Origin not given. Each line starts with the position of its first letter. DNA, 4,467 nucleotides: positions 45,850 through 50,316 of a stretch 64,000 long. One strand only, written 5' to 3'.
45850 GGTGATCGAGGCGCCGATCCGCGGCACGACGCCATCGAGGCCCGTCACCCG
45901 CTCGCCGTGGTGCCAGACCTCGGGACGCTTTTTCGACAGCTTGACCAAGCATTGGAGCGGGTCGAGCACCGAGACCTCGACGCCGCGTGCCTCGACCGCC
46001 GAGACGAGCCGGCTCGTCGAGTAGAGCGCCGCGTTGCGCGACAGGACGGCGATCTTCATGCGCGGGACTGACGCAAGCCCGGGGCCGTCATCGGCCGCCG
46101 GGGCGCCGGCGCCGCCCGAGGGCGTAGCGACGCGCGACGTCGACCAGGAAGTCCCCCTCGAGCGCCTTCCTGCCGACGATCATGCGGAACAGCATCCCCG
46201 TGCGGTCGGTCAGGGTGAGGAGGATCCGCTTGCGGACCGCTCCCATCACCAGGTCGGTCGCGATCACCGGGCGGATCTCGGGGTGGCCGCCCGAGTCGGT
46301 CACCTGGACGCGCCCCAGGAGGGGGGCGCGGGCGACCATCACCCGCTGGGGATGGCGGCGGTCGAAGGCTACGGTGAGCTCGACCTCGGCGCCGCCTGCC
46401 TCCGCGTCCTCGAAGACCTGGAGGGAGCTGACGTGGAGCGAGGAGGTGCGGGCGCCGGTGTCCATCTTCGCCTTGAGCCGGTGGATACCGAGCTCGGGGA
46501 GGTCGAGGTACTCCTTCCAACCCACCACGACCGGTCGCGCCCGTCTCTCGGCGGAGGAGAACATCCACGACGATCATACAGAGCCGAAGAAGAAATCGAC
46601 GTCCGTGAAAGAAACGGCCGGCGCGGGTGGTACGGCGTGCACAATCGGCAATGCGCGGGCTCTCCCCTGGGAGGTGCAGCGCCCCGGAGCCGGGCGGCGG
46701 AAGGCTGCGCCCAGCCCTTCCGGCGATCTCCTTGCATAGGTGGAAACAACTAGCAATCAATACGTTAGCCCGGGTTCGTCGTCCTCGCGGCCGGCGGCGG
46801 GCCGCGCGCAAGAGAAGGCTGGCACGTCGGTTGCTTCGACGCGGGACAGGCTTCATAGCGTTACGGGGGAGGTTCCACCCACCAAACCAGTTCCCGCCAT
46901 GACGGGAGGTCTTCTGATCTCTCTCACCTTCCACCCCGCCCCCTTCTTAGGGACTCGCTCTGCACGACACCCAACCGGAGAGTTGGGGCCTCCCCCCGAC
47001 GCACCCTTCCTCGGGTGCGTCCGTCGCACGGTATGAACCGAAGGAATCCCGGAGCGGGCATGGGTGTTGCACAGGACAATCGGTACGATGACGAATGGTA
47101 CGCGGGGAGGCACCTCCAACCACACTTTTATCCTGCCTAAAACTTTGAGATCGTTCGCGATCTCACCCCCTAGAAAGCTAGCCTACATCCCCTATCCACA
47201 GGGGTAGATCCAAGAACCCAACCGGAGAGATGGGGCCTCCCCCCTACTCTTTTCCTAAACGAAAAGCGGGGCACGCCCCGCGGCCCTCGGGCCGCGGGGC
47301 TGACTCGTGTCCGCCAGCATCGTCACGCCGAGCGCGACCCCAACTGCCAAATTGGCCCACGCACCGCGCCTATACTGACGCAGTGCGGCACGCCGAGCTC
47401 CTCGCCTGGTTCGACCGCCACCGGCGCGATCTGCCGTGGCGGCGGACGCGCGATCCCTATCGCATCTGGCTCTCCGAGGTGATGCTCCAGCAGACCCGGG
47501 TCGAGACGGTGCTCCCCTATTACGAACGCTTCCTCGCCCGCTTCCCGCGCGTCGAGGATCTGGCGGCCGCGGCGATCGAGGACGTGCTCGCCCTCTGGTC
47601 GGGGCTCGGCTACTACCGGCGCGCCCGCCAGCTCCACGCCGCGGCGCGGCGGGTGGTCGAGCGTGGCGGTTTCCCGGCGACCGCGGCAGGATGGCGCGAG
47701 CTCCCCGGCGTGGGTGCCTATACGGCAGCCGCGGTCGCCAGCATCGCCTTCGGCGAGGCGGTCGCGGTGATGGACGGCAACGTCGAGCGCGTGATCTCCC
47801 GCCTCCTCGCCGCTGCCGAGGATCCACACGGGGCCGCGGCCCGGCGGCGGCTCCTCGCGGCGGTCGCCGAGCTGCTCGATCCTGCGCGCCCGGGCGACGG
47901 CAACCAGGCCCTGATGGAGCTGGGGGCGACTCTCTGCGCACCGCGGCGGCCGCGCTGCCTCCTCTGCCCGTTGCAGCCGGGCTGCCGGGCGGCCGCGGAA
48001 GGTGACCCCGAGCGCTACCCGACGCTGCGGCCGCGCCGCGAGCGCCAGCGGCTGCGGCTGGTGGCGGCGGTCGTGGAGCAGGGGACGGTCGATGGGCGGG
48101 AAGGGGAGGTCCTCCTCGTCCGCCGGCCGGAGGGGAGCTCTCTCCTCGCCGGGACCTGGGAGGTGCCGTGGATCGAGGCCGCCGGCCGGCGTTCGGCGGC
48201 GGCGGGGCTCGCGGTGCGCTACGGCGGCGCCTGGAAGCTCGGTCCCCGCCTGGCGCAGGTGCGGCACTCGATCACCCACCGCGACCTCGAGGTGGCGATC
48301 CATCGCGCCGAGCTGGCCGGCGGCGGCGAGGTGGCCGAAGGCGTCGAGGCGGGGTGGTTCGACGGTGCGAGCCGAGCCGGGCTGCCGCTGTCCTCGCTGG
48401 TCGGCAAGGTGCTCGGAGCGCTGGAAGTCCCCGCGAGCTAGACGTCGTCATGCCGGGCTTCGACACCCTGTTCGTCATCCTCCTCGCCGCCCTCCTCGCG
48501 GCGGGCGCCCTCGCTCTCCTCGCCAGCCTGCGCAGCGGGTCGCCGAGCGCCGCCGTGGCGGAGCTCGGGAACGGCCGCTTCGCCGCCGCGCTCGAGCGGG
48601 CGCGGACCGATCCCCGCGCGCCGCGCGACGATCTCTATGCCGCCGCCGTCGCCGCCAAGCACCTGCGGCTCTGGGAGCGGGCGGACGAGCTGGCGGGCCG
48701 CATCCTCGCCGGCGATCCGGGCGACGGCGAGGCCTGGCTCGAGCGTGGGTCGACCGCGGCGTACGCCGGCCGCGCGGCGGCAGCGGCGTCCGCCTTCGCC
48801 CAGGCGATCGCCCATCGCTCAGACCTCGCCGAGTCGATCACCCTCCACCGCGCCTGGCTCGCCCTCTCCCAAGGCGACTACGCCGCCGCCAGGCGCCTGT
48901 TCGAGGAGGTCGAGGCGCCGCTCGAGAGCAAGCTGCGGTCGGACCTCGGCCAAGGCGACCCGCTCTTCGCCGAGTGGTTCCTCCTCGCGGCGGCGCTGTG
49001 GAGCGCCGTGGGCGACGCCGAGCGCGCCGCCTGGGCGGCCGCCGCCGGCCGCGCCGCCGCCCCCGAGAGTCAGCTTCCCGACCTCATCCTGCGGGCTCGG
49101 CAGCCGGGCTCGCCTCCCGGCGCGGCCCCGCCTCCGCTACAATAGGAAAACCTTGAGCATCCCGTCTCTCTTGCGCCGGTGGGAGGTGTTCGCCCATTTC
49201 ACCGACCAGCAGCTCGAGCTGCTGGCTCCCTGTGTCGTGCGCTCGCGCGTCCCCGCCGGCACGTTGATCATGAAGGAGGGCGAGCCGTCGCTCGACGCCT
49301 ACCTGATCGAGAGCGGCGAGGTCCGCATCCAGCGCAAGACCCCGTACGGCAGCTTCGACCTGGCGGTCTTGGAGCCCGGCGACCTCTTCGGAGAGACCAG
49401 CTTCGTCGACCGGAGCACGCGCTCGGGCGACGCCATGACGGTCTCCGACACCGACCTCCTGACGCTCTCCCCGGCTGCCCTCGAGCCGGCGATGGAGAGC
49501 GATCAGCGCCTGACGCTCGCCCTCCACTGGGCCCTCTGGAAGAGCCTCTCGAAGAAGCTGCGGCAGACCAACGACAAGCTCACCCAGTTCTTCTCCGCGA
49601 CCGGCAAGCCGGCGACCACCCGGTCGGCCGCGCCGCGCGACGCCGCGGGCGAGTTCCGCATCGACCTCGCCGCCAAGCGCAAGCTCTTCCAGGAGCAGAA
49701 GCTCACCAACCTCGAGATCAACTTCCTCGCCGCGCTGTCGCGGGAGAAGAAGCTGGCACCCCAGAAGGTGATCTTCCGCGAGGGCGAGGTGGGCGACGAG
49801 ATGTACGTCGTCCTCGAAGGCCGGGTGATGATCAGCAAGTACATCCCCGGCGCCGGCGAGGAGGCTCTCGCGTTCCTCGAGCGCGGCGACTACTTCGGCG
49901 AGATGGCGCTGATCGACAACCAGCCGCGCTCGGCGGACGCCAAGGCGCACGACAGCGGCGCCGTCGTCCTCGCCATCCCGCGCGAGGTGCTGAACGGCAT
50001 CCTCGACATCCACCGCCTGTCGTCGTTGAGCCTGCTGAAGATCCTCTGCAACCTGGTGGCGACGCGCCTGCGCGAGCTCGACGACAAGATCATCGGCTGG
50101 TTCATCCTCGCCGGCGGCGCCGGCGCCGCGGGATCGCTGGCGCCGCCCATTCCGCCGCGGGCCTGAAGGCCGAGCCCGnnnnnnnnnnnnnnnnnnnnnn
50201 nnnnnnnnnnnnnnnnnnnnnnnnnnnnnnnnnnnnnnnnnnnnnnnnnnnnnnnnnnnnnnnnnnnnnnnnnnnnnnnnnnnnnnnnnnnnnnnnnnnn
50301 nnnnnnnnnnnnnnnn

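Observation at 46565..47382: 818-nt gene-free, GC-poor, hairpin-dense spacer between divergent rimB-like gene and mutY: unassigned structured RNA(s) or replication/recombination-related DNA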

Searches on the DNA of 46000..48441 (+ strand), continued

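Call 67: search_with_rna_model(model_id=R1, source=window, start=46300, end=47600, filters=off, max_evalue=10, show_alignments=2)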
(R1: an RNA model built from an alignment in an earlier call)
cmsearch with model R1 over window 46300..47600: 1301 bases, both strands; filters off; matches with E-value up to 10: 31.
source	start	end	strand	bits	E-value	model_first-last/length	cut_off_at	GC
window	47102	47245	+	116.6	3.8e-25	1-140/140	no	0.56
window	46864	46998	+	76.7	1.4e-16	1-140/140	no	0.65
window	46863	46997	-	10.1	0.029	1-140/140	no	0.64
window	47101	47244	-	10.1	0.029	1-140/140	no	0.57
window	47265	47281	-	7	0.13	1-140/140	no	0.88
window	46502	46569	+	6.5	0.18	1-140/140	no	0.66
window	47275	47301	+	5.6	0.27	1-140/140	no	0.93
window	46685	46718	-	5.5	0.29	1-140/140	no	0.82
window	46330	46366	-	5.2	0.33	1-140/140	no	0.73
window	46347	46404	+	4.5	0.45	1-140/140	no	0.74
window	46696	46725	+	3.8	0.66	1-140/140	no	0.8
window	47501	47538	+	2.2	1.5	1-140/140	no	0.61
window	46438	46472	+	1.9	1.7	1-140/140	no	0.74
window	46435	46473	-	1.8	1.7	1-140/140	no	0.72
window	47577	47597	+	1.6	2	1-140/140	no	0.71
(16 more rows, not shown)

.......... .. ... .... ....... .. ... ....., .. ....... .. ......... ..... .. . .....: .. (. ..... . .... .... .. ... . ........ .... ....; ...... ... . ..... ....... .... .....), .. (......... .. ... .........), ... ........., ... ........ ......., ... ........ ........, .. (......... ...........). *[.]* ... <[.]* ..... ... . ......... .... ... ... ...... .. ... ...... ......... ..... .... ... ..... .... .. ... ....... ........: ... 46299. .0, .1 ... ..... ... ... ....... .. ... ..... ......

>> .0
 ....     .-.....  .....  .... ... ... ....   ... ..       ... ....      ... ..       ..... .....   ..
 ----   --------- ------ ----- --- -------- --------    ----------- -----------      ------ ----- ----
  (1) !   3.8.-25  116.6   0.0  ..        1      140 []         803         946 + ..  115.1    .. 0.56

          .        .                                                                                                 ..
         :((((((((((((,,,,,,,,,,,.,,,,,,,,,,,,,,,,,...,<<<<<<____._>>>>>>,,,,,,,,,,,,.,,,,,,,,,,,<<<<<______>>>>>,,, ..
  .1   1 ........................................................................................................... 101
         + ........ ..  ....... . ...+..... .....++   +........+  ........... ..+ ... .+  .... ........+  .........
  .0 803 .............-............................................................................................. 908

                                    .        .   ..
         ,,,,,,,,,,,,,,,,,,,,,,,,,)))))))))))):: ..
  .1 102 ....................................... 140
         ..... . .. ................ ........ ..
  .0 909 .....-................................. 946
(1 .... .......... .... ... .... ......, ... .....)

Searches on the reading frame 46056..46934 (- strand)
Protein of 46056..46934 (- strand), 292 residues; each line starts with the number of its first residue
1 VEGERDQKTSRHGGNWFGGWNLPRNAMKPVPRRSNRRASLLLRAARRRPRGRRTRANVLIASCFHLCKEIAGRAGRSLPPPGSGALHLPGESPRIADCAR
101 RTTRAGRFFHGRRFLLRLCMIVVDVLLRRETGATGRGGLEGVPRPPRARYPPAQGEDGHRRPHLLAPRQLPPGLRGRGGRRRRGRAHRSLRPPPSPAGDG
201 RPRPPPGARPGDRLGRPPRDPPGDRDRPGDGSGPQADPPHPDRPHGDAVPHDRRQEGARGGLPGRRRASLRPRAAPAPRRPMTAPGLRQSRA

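Call 11: search_protein_families(library=pfam, proteins=[window:46056-46934:-], max_evalue=0.01)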
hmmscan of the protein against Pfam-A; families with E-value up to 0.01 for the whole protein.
window:46056-46934:- (292 aa): 0 families

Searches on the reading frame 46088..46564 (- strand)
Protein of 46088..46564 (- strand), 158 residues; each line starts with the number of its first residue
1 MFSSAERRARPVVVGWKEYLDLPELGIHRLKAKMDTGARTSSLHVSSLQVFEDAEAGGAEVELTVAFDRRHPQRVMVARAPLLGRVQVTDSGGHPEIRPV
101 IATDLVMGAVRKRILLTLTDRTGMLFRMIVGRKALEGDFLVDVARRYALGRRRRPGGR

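Call 11: search_protein_families(library=pfam, proteins=[window:46088-46564:-], max_evalue=0.01)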
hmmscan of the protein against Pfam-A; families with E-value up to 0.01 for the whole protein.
window:46088-46564:- (158 aa): 1 family
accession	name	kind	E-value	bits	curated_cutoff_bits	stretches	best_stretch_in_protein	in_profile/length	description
PF05618.17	Zn_protease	-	1.5e-24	86.9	27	1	13-148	1-134/138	Putative ATP-dependent zinc protease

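Call 13: find_encoding_contigs(protein=window:46088-46564:-, flank=3000, max_places=10)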
Protein window:46088-46564:- (158 aa): no gene with exactly this product is on record in the collection.

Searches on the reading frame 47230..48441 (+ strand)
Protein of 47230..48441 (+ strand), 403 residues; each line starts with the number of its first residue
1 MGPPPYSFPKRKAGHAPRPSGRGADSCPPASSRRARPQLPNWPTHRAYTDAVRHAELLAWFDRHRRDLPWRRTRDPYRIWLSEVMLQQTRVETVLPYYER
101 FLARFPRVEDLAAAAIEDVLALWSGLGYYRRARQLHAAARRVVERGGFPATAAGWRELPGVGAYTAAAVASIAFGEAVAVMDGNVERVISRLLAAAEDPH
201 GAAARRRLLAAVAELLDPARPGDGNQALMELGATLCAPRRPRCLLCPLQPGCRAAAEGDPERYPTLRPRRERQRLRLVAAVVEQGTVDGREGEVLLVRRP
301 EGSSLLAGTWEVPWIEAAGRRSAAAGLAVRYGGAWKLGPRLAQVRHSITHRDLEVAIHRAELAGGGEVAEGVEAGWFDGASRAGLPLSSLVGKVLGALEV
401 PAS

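Call 11: search_protein_families(library=pfam, proteins=[window:47230-48441:+], max_evalue=0.01)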
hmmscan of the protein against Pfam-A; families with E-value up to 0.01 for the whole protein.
window:47230-48441:+ (403 aa): 3 families
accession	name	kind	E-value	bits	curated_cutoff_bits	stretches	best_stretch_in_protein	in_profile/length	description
PF00730.31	HhH-GPD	-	9.7e-22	77.8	26.2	1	82-208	2-102/108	HhH-GPD superfamily base excision DNA repair protein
PF14815.12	NUDIX_4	-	3e-10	40.3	35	1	291-395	9-111/113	NUDIX domain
PF00633.29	HHH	-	0.00012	22.1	24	1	146-172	4-30/30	Helix-hairpin-helix motif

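Call 14: find_related_loci(query=window:47383-48441:+, collection=genome_contigs, flank=4000)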
Query window:47383-48441:+ (352 aa) in genome_contigs; peptide patterns used: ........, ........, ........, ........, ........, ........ (x = any residue, [..] = any of these).
599 stretches matched a pattern (row limit reached: there are more); 452 encode a relative of the query (tblastn E <= 1e-3); the best 80 are kept; 80 distinct loci.
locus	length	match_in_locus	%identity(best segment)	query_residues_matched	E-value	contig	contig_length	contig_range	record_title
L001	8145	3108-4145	87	5-350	5e-163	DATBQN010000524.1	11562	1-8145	MAG TPA_asm: Thermoanaerobaculia bacterium isolate SMAG_U4104 k141_62453, whole genome shotgun sequence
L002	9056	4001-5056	82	1-348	1e-156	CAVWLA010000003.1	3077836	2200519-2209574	MAG: uncultured Acidobacteriota bacterium isolate MFD09368.bin.1.23 genome assembly, contig: contig_7173, whole genome s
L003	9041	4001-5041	69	1-347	2e-150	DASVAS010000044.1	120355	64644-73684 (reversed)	MAG TPA_asm: Thermoanaerobaculia bacterium isolate SMAG_U1959 k141_538930, whole genome shotgun sequence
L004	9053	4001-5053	70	1-352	9e-150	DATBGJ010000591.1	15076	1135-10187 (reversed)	MAG TPA_asm: Thermoanaerobaculia bacterium isolate SMAG_U3834 k141_1955931, whole genome shotgun sequence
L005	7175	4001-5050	67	1-349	1e-148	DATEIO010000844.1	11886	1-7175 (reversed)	MAG TPA_asm: Thermoanaerobaculia bacterium isolate SMAG_U8840 k141_2507593, whole genome shotgun sequence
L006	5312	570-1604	69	2-347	8e-148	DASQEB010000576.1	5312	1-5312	MAG TPA_asm: Thermoanaerobaculia bacterium isolate SMAG_U11742 k141_202066, whole genome shotgun sequence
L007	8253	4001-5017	68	1-348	4e-145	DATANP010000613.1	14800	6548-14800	MAG TPA_asm: Thermoanaerobaculia bacterium isolate SMAG_U7022 k141_243009, whole genome shotgun sequence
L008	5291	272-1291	69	1-344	3e-145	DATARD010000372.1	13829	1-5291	MAG TPA_asm: Thermoanaerobaculia bacterium isolate SMAG_U5484 k141_2742821, whole genome shotgun sequence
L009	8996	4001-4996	68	6-347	3e-144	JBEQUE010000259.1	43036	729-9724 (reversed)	MAG: Acidobacteriota bacterium isolate MAG_Dt_02 k247_1441689, whole genome shotgun sequence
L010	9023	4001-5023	70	1-346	1e-143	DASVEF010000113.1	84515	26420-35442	MAG TPA_asm: Thermoanaerobaculia bacterium isolate SMAG_U2053 k141_640619, whole genome shotgun sequence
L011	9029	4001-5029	69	1-343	1e-143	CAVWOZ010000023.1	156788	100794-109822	MAG: uncultured Acidobacteriota bacterium isolate MFD09368.bin.3.159 genome assembly, contig: contig_2757, whole genome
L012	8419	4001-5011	73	5-347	2e-142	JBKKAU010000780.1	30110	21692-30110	MAG: Thermoanaerobaculia bacterium isolate swi_bin.312 S1Ck127_10623448_flag_1_multi_8.0000_len_30110, whole genome shot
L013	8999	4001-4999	68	4-347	6e-142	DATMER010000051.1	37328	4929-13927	MAG TPA_asm: Thermoanaerobaculia bacterium isolate SMAG_U13441 k141_4725322, whole genome shotgun sequence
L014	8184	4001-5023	70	2-343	4e-141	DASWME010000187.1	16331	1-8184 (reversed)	MAG TPA_asm: Thermoanaerobaculia bacterium isolate SMAG_U3379 k141_281119, whole genome shotgun sequence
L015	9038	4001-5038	70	1-347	6e-141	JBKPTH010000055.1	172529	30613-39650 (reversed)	MAG: Acidobacteriota bacterium isolate GS_EKS_MAG_00001 GS_EKS_000002725895, whole genome shotgun sequence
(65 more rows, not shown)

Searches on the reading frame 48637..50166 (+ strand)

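Call 11: search_protein_families(library=pfam, proteins=[window:48637-50166:+], max_evalue=0.01)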
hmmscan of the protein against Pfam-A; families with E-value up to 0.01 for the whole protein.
window:48637-50166:+ (509 aa): 2 families
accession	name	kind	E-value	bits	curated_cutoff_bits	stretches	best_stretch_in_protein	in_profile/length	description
PF00027.35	cNMP_binding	-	2.2e-39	133.7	27.5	2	371-457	2-87/89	Cyclic nucleotide-binding domain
PF25562.1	CNBH_CNNM2_C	-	0.0048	16.9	27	1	365-436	52-119/172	Metal transporter CNNM2-like, C-terminal CNBH domain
